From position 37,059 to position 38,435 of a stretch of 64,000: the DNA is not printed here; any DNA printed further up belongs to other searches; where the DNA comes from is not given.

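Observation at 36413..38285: Lower-G+C two-gene module: unknown 251-aa protein plus XRE-HTH/ImmA-IrrE metallopeptidase fusion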

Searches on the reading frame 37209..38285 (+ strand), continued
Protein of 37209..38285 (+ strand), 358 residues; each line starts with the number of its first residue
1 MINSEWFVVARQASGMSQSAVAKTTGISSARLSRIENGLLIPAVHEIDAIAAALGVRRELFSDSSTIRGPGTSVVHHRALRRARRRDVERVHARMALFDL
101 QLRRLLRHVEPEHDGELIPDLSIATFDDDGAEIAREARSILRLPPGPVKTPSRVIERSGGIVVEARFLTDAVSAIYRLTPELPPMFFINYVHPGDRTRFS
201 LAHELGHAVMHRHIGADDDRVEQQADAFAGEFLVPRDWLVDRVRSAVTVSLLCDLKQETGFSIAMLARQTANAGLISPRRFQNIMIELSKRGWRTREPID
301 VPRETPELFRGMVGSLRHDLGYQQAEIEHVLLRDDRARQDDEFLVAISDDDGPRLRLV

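Call 93: get_annotated_region(hit=H3, flank=2500)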
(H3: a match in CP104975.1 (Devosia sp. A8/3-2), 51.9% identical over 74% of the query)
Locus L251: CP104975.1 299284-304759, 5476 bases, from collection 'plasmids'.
description: Devosia sp. A8/3-2 plasmid p_unnamed1, complete sequence
organism: Devosia sp. A8/3-2 (NCBI taxid 2978393)
taxonomy: Bacteria; Pseudomonadota; Alphaproteobacteria; Hyphomicrobiales; Devosiaceae; Devosia; Devosia sp. A8/3-2
host: -; source: Oxytropis tragacanthoides,cell culture,root nodule; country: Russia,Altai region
typing (MOB-suite, as given by PLSDB): non-mobilizable; mating-pair formation MPF_T
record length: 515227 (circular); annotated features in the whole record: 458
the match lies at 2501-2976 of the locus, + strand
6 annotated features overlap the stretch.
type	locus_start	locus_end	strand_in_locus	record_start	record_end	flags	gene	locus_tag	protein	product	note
CDS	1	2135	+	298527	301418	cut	-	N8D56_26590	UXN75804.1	N-6 DNA methylase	-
CDS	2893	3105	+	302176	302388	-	-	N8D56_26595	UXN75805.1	hypothetical protein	-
CDS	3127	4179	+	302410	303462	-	-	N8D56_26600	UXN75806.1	ImmA/IrrE family metallo-endopeptidase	-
CDS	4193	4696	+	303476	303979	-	-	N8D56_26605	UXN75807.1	hypothetical protein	-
CDS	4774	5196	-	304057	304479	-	-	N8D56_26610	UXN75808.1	thermonuclease family protein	-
CDS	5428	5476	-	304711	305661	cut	-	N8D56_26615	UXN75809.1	hypothetical protein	-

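Call 94: get_annotated_region(hit=H4, flank=2500)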
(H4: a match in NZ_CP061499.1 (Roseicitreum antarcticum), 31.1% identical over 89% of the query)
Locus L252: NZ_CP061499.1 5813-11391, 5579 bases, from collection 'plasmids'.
description: Roseicitreum antarcticum strain ZS2-28 plasmid pRA04, complete sequence
organism: Roseicitreum antarcticum (NCBI taxid 564137)
taxonomy: Bacteria; Pseudomonadota; Alphaproteobacteria; Rhodobacterales; Paracoccaceae; Roseicitreum; Roseicitreum antarcticum
host: -; source: Intertidal sediment,Sandy intertidal sediment; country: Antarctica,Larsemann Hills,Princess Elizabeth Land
typing (MOB-suite, as given by PLSDB): non-mobilizable; replicon rep_cluster_613
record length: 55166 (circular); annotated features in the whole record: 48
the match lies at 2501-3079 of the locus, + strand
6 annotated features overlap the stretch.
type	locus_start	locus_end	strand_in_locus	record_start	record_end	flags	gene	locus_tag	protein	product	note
CDS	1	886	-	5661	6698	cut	-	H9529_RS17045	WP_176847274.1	PD-(D/E)XK nuclease family protein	-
CDS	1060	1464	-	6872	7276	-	-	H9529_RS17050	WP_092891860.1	single-stranded DNA-binding protein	-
CDS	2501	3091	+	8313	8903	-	-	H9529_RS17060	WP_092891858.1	hypothetical protein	-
CDS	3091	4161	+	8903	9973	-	-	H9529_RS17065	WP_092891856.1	ImmA/IrrE family metallo-endopeptidase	-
CDS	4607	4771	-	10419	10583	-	-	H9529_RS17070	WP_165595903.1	hypothetical protein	-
CDS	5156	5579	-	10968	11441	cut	-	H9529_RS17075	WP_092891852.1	hypothetical protein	-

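Call 95: get_annotated_region(hit=H5, flank=2500)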
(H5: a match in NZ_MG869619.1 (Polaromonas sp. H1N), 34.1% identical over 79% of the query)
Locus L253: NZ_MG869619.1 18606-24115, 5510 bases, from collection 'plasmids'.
description: Polaromonas sp. H1N plasmid pH1NP1, complete sequence
organism: Polaromonas sp. H1N (NCBI taxid 1840283)
taxonomy: Bacteria; Pseudomonadota; Betaproteobacteria; Burkholderiales; Comamonadaceae; Polaromonas; Polaromonas sp. H1N
host: -; source: Hansbreen Glacier, Spitsbergen, surface; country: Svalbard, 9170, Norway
typing (MOB-suite, as given by PLSDB): mobilizable; replicon rep_cluster_2206; relaxase MOBQ
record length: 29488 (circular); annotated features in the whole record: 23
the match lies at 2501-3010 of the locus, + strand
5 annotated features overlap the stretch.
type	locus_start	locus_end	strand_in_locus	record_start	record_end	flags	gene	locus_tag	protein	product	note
CDS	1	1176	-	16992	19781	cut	-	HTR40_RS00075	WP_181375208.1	DNA methyltransferase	-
CDS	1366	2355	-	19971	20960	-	-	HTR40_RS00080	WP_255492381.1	tyrosine-type recombinase/integrase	GO:0015074 - DNA integration [Evidence IEA]; GO:0006310 - DNA recombination [Evidence IEA]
CDS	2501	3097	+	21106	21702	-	-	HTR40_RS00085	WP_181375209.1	hypothetical protein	-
CDS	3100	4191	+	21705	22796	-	-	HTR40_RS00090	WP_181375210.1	XRE family transcriptional regulator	-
CDS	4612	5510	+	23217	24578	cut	-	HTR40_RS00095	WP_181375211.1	hypothetical protein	-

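Call 96: get_annotated_region(hit=H6, flank=2500)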
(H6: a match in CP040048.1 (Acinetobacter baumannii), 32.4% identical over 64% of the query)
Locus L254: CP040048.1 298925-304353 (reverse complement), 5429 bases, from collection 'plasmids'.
description: Acinetobacter baumannii strain VB1190 plasmid unnamed1, complete sequence
organism: Acinetobacter baumannii (NCBI taxid 470)
taxonomy: Bacteria; Pseudomonadota; Gammaproteobacteria; Moraxellales; Moraxellaceae; Acinetobacter; Acinetobacter baumannii
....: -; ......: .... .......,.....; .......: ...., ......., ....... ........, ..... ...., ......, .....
typing (MOB-suite, as given by PLSDB): non-mobilizable
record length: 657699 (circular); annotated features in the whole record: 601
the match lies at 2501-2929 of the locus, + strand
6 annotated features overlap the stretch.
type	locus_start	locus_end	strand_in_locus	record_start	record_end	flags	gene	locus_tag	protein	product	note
CDS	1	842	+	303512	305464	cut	-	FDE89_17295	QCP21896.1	hypothetical protein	-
CDS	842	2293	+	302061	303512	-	-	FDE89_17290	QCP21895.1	hypothetical protein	-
CDS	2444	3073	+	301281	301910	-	-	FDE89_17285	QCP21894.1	hypothetical protein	-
CDS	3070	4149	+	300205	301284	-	-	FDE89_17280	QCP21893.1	ImmA/IrrE family metallo-endopeptidase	-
CDS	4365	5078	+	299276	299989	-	-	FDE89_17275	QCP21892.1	hypothetical protein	-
CDS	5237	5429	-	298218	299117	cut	-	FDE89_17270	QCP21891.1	hypothetical protein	-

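Call 97: get_annotated_region(hit=H8, flank=2500)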
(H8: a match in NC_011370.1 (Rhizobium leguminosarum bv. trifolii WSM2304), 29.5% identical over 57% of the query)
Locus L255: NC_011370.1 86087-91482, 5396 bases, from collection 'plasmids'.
description: Rhizobium leguminosarum bv. trifolii WSM2304 plasmid pRLG203, complete sequence
organism: Rhizobium leguminosarum bv. trifolii WSM2304 (NCBI taxid 395492)
taxonomy: Bacteria; Pseudomonadota; Alphaproteobacteria; Hyphomicrobiales; Rhizobiaceae; Rhizobium; Rhizobium leguminosarum; Rhizobium leguminosarum bv. trifolii WSM2304
host: -; source: -; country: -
typing (MOB-suite, as given by PLSDB): conjugative; replicon rep_cluster_509; relaxase MOBP; mating-pair formation MPF_T
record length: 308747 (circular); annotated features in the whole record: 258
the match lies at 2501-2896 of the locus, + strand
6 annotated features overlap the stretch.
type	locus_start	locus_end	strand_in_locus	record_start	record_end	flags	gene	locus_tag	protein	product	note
CDS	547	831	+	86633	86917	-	-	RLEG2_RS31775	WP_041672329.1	hypothetical protein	-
CDS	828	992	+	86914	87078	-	-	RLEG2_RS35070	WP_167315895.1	hypothetical protein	-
CDS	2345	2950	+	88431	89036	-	-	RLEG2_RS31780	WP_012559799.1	hypothetical protein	-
CDS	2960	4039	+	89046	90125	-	-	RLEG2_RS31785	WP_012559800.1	XRE family transcriptional regulator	-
CDS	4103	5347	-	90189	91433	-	-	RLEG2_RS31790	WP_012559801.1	response regulator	-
CDS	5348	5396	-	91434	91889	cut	-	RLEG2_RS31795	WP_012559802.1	response regulator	GO:0000160 - phosphorelay signal transduction system [Evidence IEA]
